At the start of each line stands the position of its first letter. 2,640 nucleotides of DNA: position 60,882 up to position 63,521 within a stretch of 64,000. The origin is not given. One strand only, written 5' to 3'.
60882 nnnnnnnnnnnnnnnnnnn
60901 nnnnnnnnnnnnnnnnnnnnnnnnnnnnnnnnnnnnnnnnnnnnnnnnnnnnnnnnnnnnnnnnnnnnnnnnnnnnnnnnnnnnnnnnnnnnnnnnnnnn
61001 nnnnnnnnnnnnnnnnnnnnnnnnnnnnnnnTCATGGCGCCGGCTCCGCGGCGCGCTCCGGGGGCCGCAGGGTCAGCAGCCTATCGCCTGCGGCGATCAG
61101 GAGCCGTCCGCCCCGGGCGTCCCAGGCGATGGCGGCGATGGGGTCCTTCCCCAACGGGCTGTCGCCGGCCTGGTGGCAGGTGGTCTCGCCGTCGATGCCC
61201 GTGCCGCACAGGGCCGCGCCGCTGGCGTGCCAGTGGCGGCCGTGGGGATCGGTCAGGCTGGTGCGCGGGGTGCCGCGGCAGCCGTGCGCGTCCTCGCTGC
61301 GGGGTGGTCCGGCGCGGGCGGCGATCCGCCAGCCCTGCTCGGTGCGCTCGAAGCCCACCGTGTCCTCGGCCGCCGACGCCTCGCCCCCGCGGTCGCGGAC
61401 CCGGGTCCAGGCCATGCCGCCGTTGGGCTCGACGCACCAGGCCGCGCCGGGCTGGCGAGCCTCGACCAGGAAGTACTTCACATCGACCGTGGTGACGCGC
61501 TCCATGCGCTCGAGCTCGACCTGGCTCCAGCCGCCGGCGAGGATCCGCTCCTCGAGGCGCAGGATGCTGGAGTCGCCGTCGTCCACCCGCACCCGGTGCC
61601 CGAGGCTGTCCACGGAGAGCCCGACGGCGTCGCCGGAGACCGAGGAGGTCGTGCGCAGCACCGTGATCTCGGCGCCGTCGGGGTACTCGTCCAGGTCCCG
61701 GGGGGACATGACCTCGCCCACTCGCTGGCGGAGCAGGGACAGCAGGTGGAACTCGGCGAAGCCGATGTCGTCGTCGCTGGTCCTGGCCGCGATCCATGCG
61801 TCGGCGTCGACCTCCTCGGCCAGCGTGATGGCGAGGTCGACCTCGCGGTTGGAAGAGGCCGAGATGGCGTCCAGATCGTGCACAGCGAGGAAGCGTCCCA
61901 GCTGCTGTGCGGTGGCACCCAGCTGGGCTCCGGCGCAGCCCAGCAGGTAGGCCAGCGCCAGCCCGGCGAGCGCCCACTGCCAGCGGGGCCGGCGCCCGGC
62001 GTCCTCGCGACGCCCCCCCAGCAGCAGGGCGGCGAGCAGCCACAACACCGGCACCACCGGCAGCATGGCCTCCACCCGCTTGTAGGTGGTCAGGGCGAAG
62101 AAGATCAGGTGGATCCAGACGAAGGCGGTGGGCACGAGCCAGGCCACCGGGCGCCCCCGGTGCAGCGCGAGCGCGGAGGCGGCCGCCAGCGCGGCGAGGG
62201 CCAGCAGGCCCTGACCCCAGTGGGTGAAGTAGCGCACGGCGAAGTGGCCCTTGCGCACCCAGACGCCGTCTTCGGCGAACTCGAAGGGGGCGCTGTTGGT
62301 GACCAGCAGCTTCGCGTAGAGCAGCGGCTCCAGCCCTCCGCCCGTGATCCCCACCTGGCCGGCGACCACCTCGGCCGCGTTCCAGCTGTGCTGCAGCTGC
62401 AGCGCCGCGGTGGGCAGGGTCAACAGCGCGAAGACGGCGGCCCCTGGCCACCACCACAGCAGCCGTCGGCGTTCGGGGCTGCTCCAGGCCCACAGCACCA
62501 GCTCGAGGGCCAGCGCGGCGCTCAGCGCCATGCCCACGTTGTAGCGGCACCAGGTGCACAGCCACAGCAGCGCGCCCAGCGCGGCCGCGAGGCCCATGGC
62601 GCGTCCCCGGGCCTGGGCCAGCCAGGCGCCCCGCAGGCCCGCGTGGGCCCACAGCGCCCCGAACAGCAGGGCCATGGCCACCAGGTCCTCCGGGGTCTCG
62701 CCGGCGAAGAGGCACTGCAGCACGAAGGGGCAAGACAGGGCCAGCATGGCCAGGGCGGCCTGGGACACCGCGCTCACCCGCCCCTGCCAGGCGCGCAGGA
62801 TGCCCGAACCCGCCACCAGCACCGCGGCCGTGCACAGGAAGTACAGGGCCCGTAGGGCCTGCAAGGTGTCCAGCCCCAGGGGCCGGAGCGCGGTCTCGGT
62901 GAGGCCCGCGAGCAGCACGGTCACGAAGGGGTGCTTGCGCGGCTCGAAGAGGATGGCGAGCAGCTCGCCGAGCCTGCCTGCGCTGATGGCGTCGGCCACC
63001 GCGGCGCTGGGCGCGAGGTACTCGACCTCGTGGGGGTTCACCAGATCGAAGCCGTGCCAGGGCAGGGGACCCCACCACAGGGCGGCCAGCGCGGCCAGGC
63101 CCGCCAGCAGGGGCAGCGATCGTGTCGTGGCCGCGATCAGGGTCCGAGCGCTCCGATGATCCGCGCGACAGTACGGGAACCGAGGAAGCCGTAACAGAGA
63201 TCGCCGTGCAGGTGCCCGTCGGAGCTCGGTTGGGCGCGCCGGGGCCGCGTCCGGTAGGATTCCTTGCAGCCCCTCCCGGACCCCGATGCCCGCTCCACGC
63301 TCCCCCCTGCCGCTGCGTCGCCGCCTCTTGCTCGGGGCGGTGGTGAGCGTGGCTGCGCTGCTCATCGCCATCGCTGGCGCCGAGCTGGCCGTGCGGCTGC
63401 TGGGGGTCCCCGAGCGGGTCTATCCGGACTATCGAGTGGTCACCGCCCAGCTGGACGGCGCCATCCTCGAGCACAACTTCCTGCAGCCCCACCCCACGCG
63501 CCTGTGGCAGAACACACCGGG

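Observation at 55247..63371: Three large polytopic GT-C-like membrane proteins translationally coupled to a B12-dependent radical SAM enzyme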

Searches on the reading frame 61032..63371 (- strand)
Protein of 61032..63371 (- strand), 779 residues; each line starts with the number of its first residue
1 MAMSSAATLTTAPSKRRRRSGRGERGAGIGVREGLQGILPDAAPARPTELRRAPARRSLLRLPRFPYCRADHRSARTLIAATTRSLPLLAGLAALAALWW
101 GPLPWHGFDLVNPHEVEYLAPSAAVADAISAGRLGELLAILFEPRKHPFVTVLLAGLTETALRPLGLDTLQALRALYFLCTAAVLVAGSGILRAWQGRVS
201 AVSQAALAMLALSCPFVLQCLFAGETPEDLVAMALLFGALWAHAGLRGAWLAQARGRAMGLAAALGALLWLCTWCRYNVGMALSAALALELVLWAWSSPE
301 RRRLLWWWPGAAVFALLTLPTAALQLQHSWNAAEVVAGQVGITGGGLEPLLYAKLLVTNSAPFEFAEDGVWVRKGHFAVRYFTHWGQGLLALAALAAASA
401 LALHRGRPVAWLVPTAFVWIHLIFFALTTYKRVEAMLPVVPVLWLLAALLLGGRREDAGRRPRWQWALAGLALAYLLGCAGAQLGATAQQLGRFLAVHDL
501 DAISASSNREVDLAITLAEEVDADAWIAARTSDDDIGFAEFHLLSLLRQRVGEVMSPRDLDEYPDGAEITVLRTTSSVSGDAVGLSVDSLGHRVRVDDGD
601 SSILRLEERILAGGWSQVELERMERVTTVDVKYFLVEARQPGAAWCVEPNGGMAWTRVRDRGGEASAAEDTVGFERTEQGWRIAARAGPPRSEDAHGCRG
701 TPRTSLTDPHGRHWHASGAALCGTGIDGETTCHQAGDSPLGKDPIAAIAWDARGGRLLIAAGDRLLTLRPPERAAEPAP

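Call 3: search_protein_families(library=pfam, proteins=[window:61032-63371:-], max_evalue=0.1)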
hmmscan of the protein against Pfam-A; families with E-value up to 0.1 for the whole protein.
window:61032-63371:- (779 aa): 0 families

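Call 4: search_protein_families(library=ncbifam, proteins=[window:61032-63371:-], max_evalue=0.1)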
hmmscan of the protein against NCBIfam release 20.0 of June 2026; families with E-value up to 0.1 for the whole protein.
window:61032-63371:- (779 aa): 0 families

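Call 17: search_solved_structures(query=window:61032-63041:-, max_evalue=10)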
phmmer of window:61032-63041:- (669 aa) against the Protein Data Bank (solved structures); distinct sequences matched with E-value up to 10: 8.
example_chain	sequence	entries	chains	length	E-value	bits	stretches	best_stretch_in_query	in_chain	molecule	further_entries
9liq_A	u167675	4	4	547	0.1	14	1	293-356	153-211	Iscb | Iscb+Twin-Strep-tag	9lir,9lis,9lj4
11hx_A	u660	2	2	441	0.13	13.7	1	293-356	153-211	IscB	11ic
7utn_D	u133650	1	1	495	0.16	13.3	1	293-356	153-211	IscB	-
7xht_A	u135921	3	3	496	0.16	13.3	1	293-356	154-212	OgeuIscB | IscB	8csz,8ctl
7rku_E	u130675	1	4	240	0.19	13.1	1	260-288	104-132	C022 Antibody Fab Heavy Chain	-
11hr_A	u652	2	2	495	0.57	11.5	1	293-358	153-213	IscB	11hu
7mfg_H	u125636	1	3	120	0.7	11.2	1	221-282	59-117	310-030-1D06 Heavy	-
7fcp_H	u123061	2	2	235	1.1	10.5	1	221-288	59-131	P14-44 antibody Fab fragment heavy chain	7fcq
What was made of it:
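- Tried and rejected: PDB sequence search (call 17);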

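Call 20: find_homologous_proteins(query=window:61032-63041:-, max_evalue=0.001)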
Query window:61032-63041:- (669 aa): 1 proteins with E <= 0.001 among 8000 candidates.
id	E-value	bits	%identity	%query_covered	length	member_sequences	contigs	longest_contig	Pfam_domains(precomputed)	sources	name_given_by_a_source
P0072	0.0e+0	1488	100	100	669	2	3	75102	-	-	-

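Call 33: find_encoding_contigs(protein=P0072, flank=10000, max_places=6)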
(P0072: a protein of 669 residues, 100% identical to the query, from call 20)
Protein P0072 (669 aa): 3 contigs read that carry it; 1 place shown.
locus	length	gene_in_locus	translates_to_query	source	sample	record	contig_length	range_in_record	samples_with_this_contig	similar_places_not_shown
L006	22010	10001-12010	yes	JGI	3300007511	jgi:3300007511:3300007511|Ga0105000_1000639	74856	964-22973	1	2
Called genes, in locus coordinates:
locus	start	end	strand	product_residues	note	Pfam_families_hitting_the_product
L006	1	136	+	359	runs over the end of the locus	-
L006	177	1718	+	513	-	PF00884:Sulfatase, PF01663:Phosphodiest (faint), PF16347:SGSH_C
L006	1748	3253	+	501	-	PF00150:Cellulase, PF01301:Glyco_hydro_35 (weak), PF02449:Glyco_hydro_42 (weak)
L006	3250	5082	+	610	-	-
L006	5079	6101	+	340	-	PF04055:Radical_SAM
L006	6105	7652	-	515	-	-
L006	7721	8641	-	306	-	PF03706:LPG_synthase_TM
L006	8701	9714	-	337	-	PF00657:Lipase_GDSL (faint), PF13472:Lipase_GDSL_2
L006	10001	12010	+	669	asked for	-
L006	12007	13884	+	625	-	PF13231:PMT_2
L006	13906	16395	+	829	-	-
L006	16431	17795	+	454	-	PF02310:B12-binding, PF04055:Radical_SAM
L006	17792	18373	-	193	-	-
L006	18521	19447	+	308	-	PF00291:PALP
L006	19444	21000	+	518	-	PF17996:CE2_N, PF00657:Lipase_GDSL, PF13472:Lipase_GDSL_2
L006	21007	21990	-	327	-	-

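Call 70: search_protein_families(library=pfam, proteins=[window:61032-63140:-, L006:3250-5082:+, L006:6105-7724:-], max_evalue=10)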
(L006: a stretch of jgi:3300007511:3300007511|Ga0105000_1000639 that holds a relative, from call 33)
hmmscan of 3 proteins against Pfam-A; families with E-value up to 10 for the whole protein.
window:61032-63140:- (702 aa): 1 family
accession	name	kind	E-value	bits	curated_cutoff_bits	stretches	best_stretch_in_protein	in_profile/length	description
PF00854.27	PTR2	-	0.19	11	27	1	314-354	84-126/392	POT family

L006:3250-5082:+ (610 aa): 1 family
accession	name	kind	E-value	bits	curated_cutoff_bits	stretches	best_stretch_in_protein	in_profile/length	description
PF10086.14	YhfC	-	0.06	13.3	24.2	1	115-172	76-123/222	YhfC intramembrane metalloprotease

L006:6105-7724:- (539 aa): 0 families

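Call 79: search_dna_similar(query=window:61032-63140:-, collection=plasmids, mode=protein, max_evalue=0.001, max_rows=15)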
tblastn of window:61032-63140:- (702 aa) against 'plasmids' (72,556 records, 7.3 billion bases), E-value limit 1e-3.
No match.
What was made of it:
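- Tried and rejected: tblastn against plasmids (call 79);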

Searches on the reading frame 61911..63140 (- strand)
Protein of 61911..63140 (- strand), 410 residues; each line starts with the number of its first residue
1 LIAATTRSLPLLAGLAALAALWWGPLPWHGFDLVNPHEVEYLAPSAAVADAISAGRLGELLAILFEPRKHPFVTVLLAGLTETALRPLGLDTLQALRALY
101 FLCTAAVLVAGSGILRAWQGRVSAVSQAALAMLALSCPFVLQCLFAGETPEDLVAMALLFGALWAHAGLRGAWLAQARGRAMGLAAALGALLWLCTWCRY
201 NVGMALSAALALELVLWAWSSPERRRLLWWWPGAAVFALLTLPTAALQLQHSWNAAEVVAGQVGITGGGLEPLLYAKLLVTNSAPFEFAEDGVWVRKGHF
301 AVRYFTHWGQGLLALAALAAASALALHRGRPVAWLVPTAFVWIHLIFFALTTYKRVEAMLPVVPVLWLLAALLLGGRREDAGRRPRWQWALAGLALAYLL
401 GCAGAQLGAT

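Call 70: search_protein_families(library=pfam, proteins=[window:61911-63140:-], max_evalue=10)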
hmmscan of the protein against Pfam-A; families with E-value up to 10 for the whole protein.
window:61911-63140:- (410 aa): 1 family
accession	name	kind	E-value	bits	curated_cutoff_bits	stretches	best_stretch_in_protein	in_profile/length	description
PF00854.27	PTR2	-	0.084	12.2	27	1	314-354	84-126/392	POT family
